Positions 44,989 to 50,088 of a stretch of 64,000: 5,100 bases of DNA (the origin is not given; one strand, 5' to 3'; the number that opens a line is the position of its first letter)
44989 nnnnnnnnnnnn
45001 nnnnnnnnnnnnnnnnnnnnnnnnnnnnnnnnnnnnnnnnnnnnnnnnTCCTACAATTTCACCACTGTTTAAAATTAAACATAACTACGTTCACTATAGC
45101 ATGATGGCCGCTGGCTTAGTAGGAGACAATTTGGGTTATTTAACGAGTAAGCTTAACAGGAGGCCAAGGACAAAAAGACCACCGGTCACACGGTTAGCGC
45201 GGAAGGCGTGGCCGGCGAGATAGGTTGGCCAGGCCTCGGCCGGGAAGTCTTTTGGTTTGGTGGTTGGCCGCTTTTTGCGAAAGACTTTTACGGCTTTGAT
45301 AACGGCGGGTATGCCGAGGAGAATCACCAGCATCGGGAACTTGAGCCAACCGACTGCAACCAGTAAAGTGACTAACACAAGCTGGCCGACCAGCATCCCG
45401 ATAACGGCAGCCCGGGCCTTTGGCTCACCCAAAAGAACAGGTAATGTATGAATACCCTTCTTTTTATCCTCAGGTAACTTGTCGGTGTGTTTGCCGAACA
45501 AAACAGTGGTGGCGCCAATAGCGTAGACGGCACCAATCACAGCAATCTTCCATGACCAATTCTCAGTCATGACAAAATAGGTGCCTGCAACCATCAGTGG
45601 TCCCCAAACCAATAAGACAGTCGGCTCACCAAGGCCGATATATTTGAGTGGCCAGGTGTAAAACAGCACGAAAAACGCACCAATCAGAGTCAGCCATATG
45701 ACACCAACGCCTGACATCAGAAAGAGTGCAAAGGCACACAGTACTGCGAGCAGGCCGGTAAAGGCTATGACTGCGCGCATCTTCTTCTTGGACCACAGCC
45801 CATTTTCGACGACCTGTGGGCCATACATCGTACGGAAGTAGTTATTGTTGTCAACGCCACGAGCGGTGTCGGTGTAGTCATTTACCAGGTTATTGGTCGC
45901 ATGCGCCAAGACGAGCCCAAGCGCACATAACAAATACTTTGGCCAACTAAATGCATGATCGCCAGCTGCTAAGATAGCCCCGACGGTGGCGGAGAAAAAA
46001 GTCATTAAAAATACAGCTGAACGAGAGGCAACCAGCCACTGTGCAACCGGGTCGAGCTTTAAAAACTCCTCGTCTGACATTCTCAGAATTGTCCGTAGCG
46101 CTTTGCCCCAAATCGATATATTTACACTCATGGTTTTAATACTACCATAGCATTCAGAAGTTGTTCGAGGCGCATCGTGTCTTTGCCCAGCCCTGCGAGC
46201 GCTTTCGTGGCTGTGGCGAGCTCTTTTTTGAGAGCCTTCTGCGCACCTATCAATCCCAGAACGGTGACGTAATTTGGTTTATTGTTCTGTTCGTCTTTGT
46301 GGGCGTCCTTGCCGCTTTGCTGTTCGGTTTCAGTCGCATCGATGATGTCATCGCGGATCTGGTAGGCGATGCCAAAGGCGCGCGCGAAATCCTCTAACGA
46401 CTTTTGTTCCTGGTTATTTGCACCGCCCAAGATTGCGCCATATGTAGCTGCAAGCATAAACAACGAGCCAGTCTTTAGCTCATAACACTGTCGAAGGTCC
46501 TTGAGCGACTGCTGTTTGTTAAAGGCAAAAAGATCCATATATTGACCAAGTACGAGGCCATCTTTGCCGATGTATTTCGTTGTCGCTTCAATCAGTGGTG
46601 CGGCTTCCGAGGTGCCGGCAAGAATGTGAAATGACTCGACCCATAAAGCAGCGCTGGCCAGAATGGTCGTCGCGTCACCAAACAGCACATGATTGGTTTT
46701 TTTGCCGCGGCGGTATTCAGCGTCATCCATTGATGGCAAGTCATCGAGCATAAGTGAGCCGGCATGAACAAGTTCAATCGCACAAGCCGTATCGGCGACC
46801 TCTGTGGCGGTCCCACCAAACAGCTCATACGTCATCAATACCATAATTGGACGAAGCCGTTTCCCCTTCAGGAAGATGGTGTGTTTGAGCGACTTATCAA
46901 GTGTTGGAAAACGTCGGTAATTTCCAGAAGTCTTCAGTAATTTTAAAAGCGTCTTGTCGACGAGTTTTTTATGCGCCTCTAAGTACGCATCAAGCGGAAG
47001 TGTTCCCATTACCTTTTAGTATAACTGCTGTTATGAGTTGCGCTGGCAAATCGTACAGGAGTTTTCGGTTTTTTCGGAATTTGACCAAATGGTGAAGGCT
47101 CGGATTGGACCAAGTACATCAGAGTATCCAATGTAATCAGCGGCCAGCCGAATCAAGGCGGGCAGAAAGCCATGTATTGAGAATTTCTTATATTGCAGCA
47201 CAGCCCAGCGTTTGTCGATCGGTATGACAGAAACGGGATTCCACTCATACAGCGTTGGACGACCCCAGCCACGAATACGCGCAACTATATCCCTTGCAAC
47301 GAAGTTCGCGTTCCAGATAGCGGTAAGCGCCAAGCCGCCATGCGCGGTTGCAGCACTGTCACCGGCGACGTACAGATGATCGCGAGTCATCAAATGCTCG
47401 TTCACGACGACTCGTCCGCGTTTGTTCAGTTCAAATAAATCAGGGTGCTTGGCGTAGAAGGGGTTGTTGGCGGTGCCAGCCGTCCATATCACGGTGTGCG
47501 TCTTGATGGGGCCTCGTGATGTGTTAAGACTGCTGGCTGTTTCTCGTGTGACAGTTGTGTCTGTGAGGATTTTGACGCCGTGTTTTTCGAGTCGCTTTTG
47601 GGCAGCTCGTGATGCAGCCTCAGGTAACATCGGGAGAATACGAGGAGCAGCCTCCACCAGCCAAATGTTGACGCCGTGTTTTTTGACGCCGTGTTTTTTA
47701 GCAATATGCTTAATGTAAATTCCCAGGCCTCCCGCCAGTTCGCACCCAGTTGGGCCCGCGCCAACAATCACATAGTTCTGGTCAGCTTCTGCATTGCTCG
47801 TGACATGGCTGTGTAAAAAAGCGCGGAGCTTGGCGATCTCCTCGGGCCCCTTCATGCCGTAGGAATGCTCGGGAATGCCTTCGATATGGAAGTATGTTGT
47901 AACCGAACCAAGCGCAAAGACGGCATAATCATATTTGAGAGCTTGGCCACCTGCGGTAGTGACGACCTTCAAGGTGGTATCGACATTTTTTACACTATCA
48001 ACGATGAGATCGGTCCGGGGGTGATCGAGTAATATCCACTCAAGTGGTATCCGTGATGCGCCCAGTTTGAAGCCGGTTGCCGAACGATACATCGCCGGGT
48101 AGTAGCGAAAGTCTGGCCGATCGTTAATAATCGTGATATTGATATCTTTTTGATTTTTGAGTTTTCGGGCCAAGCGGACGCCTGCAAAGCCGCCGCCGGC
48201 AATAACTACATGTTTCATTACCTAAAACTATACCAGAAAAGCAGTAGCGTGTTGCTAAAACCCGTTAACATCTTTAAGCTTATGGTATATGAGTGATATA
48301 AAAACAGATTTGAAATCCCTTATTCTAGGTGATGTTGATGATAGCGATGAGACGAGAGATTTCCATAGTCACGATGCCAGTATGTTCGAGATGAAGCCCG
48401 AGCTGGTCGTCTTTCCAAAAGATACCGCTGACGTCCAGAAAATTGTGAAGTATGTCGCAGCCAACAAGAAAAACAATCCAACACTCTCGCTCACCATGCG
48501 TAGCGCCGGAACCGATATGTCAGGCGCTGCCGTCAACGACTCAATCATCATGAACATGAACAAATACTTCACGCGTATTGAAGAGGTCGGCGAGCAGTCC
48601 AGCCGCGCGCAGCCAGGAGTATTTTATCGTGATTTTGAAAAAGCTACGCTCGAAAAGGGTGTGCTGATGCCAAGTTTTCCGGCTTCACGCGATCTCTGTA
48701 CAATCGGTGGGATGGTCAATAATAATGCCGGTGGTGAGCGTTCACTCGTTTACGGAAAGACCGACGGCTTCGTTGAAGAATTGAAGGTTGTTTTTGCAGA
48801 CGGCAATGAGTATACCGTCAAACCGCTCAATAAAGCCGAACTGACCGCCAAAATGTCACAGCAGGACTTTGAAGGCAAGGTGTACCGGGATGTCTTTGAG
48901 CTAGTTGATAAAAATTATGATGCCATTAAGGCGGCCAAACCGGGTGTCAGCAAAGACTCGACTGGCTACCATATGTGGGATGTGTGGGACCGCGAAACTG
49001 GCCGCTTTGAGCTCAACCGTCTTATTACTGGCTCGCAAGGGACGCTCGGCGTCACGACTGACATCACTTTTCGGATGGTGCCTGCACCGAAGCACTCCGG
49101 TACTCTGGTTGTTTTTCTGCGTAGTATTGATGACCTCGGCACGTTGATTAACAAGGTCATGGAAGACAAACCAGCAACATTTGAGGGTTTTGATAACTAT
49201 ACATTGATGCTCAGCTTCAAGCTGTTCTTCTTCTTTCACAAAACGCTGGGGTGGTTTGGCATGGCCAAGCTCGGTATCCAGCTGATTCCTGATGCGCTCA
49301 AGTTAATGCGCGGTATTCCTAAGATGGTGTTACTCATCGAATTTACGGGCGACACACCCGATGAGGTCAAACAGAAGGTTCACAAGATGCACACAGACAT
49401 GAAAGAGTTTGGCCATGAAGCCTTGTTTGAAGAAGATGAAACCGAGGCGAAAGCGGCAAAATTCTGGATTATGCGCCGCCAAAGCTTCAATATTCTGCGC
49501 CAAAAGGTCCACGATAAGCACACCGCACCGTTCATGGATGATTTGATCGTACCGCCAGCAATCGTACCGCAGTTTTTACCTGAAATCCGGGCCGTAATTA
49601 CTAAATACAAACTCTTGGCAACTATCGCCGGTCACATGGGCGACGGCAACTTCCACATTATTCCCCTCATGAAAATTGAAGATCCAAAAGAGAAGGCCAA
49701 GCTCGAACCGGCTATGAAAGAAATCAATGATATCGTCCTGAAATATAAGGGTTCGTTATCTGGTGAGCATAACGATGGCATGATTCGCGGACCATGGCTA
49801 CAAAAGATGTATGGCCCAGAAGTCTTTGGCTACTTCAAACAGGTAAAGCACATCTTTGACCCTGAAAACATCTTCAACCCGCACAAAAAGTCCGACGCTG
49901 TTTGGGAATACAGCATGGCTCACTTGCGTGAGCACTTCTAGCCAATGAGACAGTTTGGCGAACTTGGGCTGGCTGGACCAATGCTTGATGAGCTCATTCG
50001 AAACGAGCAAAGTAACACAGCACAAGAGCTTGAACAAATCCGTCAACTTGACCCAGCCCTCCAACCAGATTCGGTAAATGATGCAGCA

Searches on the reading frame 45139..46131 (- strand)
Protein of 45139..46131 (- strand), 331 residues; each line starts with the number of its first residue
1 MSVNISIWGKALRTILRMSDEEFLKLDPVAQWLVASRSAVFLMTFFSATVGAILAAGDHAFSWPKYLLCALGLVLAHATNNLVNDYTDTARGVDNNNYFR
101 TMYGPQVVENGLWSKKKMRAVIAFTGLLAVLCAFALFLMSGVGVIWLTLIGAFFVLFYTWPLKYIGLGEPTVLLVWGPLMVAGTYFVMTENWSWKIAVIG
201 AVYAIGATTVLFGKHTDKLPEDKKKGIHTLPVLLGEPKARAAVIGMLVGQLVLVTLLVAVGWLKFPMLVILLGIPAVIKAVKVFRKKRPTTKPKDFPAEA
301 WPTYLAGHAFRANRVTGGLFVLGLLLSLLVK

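Call 19: search_protein_families(library=pfam, proteins=[window:45139-46131:-], max_evalue=0.001)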
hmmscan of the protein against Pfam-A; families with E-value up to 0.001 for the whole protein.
window:45139-46131:- (331 aa): 1 family
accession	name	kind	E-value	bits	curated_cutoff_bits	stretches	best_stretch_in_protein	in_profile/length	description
PF01040.23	UbiA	-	4.1e-34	118.4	34.2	1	46-296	3-244/250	UbiA prenyltransferase family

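Call 52: search_protein_families(library=ncbifam, proteins=[window:45139-46131:-], max_evalue=0.01)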
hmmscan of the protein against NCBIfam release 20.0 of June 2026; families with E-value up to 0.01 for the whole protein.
window:45139-46131:- (331 aa): 21 families
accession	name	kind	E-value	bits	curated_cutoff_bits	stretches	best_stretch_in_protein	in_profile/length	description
NF004751.0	PRK06080.1-3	equivalog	4.8e-30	105.1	264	1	29-287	10-265/296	1,4-dihydroxy-2-naphthoate polyprenyltransferase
NF004617.0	PRK05951.1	equivalog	1.8e-29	102.9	239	1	35-292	20-278/306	prenyltransferase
NF004750.0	PRK06080.1-2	equivalog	2.3e-25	89.6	346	1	28-290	5-274/301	1,4-dihydroxy-2-naphthoate polyprenyltransferase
NF004749.0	PRK06080.1-1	equivalog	1.1e-24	87.1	277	1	32-290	22-280/311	1,4-dihydroxy-2-naphthoate polyprenyltransferase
TIGR00751.1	menA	equivalog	4.2e-24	85.5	102.15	1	46-288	10-259/284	1,4-dihydroxy-2-naphthoate octaprenyltransferase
TIGR02235.1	menA_cyano-plnt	equivalog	2.4e-23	82.8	225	1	32-288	2-255/285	2-carboxy-1,4-naphthoquinone phytyltransferase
NF004754.0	PRK06080.1-6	equivalog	9.7e-17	61.3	522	1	30-327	10-304/308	1,4-dihydroxy-2-naphthoate polyprenyltransferase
NF009926.0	PRK13387.1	equivalog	5e-16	58.7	316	2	21-187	4-162/317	1,4-dihydroxy-2-naphthoate polyprenyltransferase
NF004753.0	PRK06080.1-5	equivalog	5.7e-15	55.3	555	1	62-329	49-308/312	1,4-dihydroxy-2-naphthoate polyprenyltransferase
NF005742.0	PRK07566.1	equivalog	3.4e-13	49.4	313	1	50-307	49-302/315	chlorophyll synthase ChlG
NF009523.0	PRK12884.1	equivalog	5.7e-13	48.7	269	1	37-284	12-246/279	prenyltransferase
TIGR01476.1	chlor_syn_BchG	subfamily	1.2e-11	44.6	212.3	1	49-304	20-271/283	(bacterio)chlorophyll synthase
NF004752.0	PRK06080.1-4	subfamily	1.1e-10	41.7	289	1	62-288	37-270/300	1,4-dihydroxy-2-naphthoate polyprenyltransferase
TIGR01473.1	cyoE_ctaB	equivalog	1e-08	35.3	210.3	1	40-163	11-127/281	heme o synthase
NF009521.0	PRK12882.1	equivalog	1.5e-08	34.2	296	1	37-295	13-261/280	geranylgeranylglycerol-phosphate geranylgeranyltransferase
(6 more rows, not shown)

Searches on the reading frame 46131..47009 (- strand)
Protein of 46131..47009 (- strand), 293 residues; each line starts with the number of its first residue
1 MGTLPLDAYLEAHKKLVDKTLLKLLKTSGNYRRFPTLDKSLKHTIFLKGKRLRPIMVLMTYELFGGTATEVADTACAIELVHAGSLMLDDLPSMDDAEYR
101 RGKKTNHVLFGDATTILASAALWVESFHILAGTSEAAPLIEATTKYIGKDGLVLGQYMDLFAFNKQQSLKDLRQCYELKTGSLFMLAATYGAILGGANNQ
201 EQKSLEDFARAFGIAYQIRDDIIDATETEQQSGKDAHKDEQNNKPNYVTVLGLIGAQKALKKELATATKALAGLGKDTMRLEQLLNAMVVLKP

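Call 19: search_protein_families(library=pfam, proteins=[window:46131-47009:-], max_evalue=0.001)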
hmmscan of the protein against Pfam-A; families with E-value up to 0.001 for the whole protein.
window:46131-47009:- (293 aa): 1 family
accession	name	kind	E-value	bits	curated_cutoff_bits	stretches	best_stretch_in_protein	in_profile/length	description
PF00348.22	polyprenyl_synt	-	1.1e-51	175.9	27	1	36-267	3-233/251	Polyprenyl synthetase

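Call 52: search_protein_families(library=ncbifam, proteins=[window:46131-47009:-], max_evalue=0.01)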
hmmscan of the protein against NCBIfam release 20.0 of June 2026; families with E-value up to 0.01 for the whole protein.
window:46131-47009:- (293 aa): 16 families
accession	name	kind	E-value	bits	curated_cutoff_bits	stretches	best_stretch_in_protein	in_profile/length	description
NF045485.1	FPPsyn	subfamily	1.6e-70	237.5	275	1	11-288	2-283/288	farnesyl diphosphate synthase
NF045685.1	GGPPSynCrtE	equivalog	2.1e-56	191.1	460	1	6-287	3-287/293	geranylgeranyl diphosphate synthase CrtE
NF041169.1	f2_encap_cargo4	exception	3.4e-47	161.3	450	1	47-269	48-268/334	family 2 encapsulin nanocompartment cargo protein polyprenyl transferase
NF007877.0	PRK10581.1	equivalog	1.5e-44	152.4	321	1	9-284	6-287/299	(2E,6E)-farnesyl diphosphate synthase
NF040698.1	IdsA_Meth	equivalog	7.8e-36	123.9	468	1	14-265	11-262/328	short chain isoprenyl diphosphate synthase IdsA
NF041003.1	GGPP_syn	equivalog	6e-33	114.3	500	1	6-266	2-260/326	geranylgeranyl diphosphate synthase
TIGR02748.1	GerC3_HepT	equivalog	1.7e-25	89.8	456.55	1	34-267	28-255/319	heptaprenyl diphosphate synthase component II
NF040627.1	GFPS_Meth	equivalog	2.5e-24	86.3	600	1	36-266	27-246/285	geranylfarnesyl diphosphate synthase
NF008140.0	PRK10888.1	equivalog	2.7e-23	82.8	412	1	48-288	43-275/323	octaprenyl diphosphate synthase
NF040936.1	hexpp_archaea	equivalog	1.7e-22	80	400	1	8-231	5-211/275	hexaprenyl pyrophosphate synthase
NF045628.1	HxpDPsynlarge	equivalog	7.1e-22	77.8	500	1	36-263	22-244/311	hexaprenyl-diphosphate synthase large subunit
TIGR02749.1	prenyl_cyano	equivalog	2.6e-21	76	383.2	1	32-242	27-236/322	solanesyl diphosphate synthase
NF045549.1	GGPPsyn_IdsB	equivalog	2.4e-20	72.9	475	1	48-266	64-281/346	geranylgeranyl diphosphate synthase IdsB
NF042417.1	NPPPS_Mycobact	equivalog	2.5e-20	72.8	600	1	38-239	45-242/335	nonaprenyl/(2E,6E)-farnesyl/geranylgeranyl diphosphat synthase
NF040789.2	gerfarn_diphsyn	equivalog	3.2e-18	66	560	1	66-250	79-264/345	geranylfarnesyl diphosphate synthase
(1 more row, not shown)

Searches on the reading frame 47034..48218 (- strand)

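Call 19: search_protein_families(library=pfam, proteins=[window:47034-48218:-], max_evalue=0.001)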
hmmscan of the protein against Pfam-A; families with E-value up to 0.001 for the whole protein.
window:47034-48218:- (395 aa): 6 families
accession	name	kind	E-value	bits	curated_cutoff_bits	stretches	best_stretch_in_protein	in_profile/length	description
PF07992.20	Pyr_redox_2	-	9.3e-39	134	26.1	1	3-298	2-285/291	Pyridine nucleotide-disulphide oxidoreductase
PF00070.33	Pyr_redox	-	1.3e-16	61.2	22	1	149-225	2-65/82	Pyridine nucleotide-disulphide oxidoreductase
PF05834.18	Lycopene_cycl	-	1.4e-05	24.8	23.4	0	4-37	2-36/380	Lycopene cyclase protein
PF13738.12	Pyr_redox_3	-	1.8e-05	24.6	30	0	73-286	104-305/305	Pyridine nucleotide-disulphide oxidoreductase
PF01266.30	DAO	-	2.5e-05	24.4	27.9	0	199-261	148-217/353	FAD dependent oxidoreductase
PF13454.12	NAD_binding_9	-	5.9e-05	23.5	21.8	0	5-35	1-34/155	FAD-NAD(P)-binding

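Call 52: search_protein_families(library=ncbifam, proteins=[window:47034-48218:-], max_evalue=0.01)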
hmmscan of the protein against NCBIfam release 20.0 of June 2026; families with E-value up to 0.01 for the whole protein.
window:47034-48218:- (395 aa): 29 families (the best 25 are shown)
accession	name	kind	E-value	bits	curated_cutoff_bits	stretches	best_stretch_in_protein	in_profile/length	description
TIGR03169.1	Nterm_to_SelD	hypoth_equivalog_domain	7e-26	91.4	310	1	4-293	2-286/365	pyridine nucleotide-disulfide oxidoreductase family protein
TIGR01350.1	lipoamide_DH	equivalog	1.1e-15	57.4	408.8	1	80-312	116-330/461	dihydrolipoyl dehydrogenase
TIGR02374.1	nitri_red_nirB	equivalog_domain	5.2e-15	54.9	578.35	1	4-292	1-281/794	nitrite reductase large subunit NirB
TIGR03385.1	CoA_CoA_reduc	equivalog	1.6e-12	47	578.8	1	76-292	82-286/439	CoA-disulfide reductase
NF003437.0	PRK04965.1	equivalog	2.6e-11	43.2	392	1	75-291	80-277/378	NADH:flavorubredoxin reductase NorW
NF042949.2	3PPDioc_HcaD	equivalog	6.2e-11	41.7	450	1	2-295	2-282/386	3-phenylpropionate/cinnamic acid dioxygenase ferredoxin--NAD(+) reductase subunit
NF049943.1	SQR_III_seleno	exception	2.1e-09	36.8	525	1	2-117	1-118/406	type III sulfide quinone reductase, selenoprotein subtype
NF046103.1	NOXase_Strep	equivalog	3e-09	36.3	600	1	75-291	77-283/442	H2O-forming NADH oxidase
NF007123.0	PRK09564.1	equivalog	9e-09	34.5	458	1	81-293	87-288/444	CoA-disulfide reductase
TIGR02053.1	MerA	equivalog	2e-08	33.7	454.45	1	84-289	117-308/465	mercury(II) reductase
NF041682.1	ant_diox_AndAa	equivalog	9.7e-08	31.1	650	1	3-288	5-278/406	anthranilate 1,2-dioxygenase system ferredoxin--NAD(+) reductase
NF004991.0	PRK06370.1-3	subfamily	1.9e-07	30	620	1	89-249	158-300/509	FAD-containing oxidoreductase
NF011565.0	PRK14989.1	subfamily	2.3e-07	29.2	883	1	4-292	6-286/847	nitrite reductase large subunit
NF041853.1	hythiocyan_redase_MerA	equivalog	3e-07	29.6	650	1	179-301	180-303/440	hypothiocyanous acid reductase MerA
TIGR04369.1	fusion_not_SelD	hypoth_equivalog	8.3e-07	27.5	700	1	7-328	2-290/701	oxidoreductase/SelD-related fusion protein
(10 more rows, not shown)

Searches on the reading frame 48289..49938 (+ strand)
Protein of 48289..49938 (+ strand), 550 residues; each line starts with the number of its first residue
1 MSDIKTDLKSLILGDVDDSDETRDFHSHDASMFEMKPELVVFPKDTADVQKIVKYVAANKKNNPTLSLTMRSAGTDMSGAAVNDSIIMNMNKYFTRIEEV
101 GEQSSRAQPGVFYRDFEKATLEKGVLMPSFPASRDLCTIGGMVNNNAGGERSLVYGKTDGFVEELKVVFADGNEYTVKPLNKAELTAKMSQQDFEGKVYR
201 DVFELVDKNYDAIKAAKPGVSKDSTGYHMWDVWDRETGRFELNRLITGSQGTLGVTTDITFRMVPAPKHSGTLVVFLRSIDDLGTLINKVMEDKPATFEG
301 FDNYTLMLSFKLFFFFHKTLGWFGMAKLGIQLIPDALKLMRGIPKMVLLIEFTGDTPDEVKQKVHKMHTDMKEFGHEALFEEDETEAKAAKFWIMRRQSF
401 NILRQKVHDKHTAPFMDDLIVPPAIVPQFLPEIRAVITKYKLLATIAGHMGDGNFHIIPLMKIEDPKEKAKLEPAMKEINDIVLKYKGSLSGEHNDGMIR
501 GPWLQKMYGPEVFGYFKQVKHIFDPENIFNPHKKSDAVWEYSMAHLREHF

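Call 60: search_protein_families(library=pfam, proteins=[window:48289-49938:+], max_evalue=0.00001)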
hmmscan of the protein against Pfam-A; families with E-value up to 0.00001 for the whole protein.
window:48289-49938:+ (550 aa): 2 families
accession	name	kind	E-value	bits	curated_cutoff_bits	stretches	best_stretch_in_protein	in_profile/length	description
PF02913.24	FAD-oxidase_C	-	1.3e-47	163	21.2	1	267-533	2-247/248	FAD linked oxidases, C-terminal domain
PF01565.28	FAD_binding_4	-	5.9e-28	97.7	26.4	1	37-175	1-136/139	FAD binding domain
